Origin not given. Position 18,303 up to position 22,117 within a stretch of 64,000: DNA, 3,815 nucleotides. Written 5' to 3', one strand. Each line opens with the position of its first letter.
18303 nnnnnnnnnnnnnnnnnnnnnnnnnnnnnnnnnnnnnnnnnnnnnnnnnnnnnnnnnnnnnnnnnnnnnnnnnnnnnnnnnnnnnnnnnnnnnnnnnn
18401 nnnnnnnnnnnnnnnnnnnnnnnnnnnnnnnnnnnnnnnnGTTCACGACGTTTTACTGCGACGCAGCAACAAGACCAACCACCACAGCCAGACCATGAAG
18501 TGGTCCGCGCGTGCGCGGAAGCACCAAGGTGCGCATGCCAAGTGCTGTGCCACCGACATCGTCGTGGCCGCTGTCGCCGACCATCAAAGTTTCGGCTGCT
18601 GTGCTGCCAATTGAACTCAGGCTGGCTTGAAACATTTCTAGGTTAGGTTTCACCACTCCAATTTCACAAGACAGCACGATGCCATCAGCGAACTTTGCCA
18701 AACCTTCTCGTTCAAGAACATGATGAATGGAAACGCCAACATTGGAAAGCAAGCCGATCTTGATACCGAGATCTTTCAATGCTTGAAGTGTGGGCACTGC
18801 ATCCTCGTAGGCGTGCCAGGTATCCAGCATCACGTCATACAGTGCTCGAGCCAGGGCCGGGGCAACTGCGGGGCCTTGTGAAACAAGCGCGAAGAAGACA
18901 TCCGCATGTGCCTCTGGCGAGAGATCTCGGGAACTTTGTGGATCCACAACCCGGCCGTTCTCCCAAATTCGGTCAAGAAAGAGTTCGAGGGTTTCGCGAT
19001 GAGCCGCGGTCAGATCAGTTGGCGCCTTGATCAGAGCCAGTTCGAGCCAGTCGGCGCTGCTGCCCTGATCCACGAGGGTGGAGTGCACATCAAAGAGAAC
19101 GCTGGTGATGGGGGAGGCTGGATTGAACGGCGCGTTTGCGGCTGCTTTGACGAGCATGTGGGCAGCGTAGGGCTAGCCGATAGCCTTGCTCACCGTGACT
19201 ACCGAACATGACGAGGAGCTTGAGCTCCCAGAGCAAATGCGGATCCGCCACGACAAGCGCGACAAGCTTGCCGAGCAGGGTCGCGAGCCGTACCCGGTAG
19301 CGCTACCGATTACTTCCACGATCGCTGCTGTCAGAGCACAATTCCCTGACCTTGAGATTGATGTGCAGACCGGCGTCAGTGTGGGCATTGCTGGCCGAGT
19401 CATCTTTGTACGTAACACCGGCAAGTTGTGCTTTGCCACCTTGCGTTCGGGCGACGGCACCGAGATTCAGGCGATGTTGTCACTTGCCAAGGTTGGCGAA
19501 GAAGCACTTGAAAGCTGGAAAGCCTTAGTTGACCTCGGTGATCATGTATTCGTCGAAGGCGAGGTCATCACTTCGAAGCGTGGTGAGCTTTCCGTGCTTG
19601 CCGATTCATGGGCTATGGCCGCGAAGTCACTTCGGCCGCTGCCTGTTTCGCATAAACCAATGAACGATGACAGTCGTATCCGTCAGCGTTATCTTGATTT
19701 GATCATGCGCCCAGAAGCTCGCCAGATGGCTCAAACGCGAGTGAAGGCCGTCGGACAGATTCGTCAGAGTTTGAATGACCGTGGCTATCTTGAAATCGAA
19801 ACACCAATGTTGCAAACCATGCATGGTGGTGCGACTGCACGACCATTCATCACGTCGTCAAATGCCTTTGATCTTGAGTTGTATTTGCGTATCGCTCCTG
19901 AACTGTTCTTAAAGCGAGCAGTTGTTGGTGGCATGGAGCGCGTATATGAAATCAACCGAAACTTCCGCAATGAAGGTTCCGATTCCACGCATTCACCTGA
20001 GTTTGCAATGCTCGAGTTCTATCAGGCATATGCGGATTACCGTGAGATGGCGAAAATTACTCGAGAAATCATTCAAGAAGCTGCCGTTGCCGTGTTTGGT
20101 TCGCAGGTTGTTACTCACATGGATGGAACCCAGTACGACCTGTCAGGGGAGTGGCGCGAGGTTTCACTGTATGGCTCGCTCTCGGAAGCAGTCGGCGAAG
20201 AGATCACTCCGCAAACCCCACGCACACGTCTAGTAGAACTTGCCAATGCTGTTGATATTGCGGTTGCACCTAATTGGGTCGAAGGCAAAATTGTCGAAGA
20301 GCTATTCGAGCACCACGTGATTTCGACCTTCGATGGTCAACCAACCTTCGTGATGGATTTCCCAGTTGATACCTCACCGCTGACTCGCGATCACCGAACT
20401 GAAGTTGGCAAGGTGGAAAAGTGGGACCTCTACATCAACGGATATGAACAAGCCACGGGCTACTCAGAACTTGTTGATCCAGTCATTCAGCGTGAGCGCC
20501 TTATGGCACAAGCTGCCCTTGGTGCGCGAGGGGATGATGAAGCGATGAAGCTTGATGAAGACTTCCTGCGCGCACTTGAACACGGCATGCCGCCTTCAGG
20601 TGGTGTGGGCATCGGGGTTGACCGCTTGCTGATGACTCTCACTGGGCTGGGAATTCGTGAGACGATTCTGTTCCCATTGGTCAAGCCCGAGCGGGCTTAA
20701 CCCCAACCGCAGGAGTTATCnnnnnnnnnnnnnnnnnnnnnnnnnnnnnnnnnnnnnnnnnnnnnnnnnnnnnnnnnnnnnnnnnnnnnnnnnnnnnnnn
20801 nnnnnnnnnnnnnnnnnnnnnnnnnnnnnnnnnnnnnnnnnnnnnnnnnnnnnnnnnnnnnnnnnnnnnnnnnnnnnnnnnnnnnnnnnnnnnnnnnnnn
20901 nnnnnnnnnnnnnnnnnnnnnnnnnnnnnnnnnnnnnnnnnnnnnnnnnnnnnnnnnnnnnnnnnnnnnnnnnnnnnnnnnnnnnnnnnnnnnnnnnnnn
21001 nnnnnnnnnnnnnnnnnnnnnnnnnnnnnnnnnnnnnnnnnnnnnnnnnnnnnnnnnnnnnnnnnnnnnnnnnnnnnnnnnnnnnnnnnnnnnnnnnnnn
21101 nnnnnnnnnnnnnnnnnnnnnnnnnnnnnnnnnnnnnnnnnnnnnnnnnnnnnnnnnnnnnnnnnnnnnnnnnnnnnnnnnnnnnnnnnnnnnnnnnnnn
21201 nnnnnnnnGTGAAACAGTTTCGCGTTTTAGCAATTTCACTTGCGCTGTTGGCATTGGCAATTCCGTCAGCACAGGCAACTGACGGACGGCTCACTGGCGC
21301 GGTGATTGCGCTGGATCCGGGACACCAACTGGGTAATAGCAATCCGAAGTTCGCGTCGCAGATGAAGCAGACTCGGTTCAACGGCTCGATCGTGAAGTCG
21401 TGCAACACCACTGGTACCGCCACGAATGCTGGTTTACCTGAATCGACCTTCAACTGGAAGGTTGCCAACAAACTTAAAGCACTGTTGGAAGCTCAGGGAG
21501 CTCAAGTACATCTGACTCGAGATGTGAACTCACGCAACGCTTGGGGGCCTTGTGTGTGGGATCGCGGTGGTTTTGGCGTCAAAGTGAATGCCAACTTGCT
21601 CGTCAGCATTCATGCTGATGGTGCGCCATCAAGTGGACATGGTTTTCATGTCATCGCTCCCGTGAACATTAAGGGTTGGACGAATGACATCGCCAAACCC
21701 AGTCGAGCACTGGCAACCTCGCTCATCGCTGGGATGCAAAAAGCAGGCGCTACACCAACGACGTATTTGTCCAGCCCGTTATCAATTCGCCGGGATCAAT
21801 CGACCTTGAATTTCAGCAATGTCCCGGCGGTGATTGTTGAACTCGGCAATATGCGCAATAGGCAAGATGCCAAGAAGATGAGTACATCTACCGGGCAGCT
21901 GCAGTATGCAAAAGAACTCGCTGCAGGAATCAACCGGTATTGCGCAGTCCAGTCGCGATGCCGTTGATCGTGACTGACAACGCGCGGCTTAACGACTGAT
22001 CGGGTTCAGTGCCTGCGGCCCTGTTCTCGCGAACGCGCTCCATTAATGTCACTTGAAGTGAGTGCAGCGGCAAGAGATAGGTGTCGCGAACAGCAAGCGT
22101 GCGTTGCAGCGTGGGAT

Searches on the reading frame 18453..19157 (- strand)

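Call 18: search_protein_families(library=ncbifam, max_evalue=1e-10, proteins=[window:18453-19157:-])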
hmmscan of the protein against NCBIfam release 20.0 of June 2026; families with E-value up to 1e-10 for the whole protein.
window:18453-19157:- (234 aa): 7 families
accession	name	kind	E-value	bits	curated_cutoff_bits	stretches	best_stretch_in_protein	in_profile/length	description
TIGR02253.1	CTE7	subfamily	1.9e-19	70.3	169.75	1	17-216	2-197/221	TIGR02253 family HAD-type hydrolase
NF053830.1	RUBPPhHalo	equivalog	1.6e-18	67.2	330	1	95-213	83-203/234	ribulose-1,5-bisphosphate 5-phosphatase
TIGR02252.1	DREG-2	subfamily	8.2e-18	64.9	155.2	1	112-209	102-200/203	HAD hydrolase, REG-2-like, family IA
TIGR01428.1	HAD_type_II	equivalog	8e-15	55.4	125.4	1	19-217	3-194/197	haloacid dehalogenase type II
TIGR02254.1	YjjG_YfnB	equivalog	1.6e-14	53.9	159.9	1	19-213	3-196/223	YjjG family noncanonical pyrimidine nucleotidase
NF009804.0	PRK13288.1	equivalog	1.3e-12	47.7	218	1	115-211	82-179/215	pyrophosphatase PpaX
NF006976.0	PRK09449.1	equivalog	2.7e-12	46.7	183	1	99-212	79-194/225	pyrimidine 5'-nucleotidase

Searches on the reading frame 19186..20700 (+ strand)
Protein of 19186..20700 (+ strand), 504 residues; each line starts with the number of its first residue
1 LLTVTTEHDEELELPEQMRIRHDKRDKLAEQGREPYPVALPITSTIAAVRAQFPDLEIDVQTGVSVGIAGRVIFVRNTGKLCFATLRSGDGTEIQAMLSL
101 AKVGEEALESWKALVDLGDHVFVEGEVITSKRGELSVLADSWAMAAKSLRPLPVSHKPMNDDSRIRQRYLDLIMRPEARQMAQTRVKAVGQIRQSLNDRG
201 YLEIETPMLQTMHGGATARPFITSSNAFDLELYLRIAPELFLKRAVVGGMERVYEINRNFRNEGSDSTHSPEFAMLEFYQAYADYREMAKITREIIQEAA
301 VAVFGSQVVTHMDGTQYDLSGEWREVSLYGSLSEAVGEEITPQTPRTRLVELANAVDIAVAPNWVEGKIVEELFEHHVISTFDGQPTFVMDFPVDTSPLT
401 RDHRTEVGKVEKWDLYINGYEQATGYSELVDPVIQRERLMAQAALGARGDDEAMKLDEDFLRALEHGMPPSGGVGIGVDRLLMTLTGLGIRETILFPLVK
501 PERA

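Call 18: search_protein_families(library=ncbifam, max_evalue=1e-10, proteins=[window:19186-20700:+])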
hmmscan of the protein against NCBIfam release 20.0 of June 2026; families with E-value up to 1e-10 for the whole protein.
window:19186-20700:+ (504 aa): 14 families
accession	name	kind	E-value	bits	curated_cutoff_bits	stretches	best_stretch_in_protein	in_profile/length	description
NF002821.0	PRK02983.1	equivalog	1.3e-203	679.1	742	1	7-502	611-1101/1102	bifunctional lysylphosphatidylglycerol synthetase/lysine--tRNA ligase LysX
NF001756.1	PRK00484.1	subfamily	1e-183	611.5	468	1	16-502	2-488/488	lysine--tRNA ligase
TIGR00499.1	lysS_bact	equivalog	1.5e-138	462.5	427.6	1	15-502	3-495/496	lysine--tRNA ligase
NF009101.0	PRK12445.1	subfamily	6.9e-104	348.2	1026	1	8-502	9-504/505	lysine--tRNA ligase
TIGR00462.1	genX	equivalog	4.2e-58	197.2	286.9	1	183-487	2-294/304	EF-P lysine aminoacylase EpmA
NF006828.0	PRK09350.1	equivalog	3.7e-44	151.3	264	1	182-497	16-321/325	elongation factor P--(R)-beta-lysine ligase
NF001750.0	PRK00476.1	equivalog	5.1e-39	134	443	2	61-318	16-280/590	aspartate--tRNA ligase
TIGR00459.1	aspS_bact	equivalog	6.4e-39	133.8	373.85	2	61-313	14-270/586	aspartate--tRNA ligase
NF003483.0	PRK05159.1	equivalog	1.9e-38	132.5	353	1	62-497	16-430/438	aspartate--tRNA(Asn) ligase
TIGR00458.1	aspS_nondisc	equivalog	1.5e-35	123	368.4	1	55-497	5-420/428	aspartate--tRNA(Asn) ligase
NF009460.0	PRK12820.1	equivalog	1.4e-27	96.2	1379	1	151-296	131-287/723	bifunctional aspartyl-tRNA synthetase/aspartyl/glutamyl-tRNA amidotransferase subunit C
NF003037.0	PRK03932.1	equivalog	9.1e-23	80.9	414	1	62-498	15-444/451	asparagine--tRNA ligase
TIGR00457.1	asnS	equivalog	2.8e-19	69.3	342.6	1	61-499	14-449/455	asparagine--tRNA ligase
NF005052.0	PRK06462.1-1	equivalog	6.6e-11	41.9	368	1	177-497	44-344/353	asparagine synthetase A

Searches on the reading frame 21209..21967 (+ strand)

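Call 18: search_protein_families(library=ncbifam, max_evalue=1e-10, proteins=[window:21209-21967:+])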
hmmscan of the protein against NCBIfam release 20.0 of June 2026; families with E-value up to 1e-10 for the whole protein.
window:21209-21967:+ (252 aa): 1 family
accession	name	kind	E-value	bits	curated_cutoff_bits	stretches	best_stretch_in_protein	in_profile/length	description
NF038140.1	amidase_Rv3717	exception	7.7e-53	179.3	335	1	12-245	5-231/233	Rv3717 family N-acetylmuramoyl-L-alanine amidase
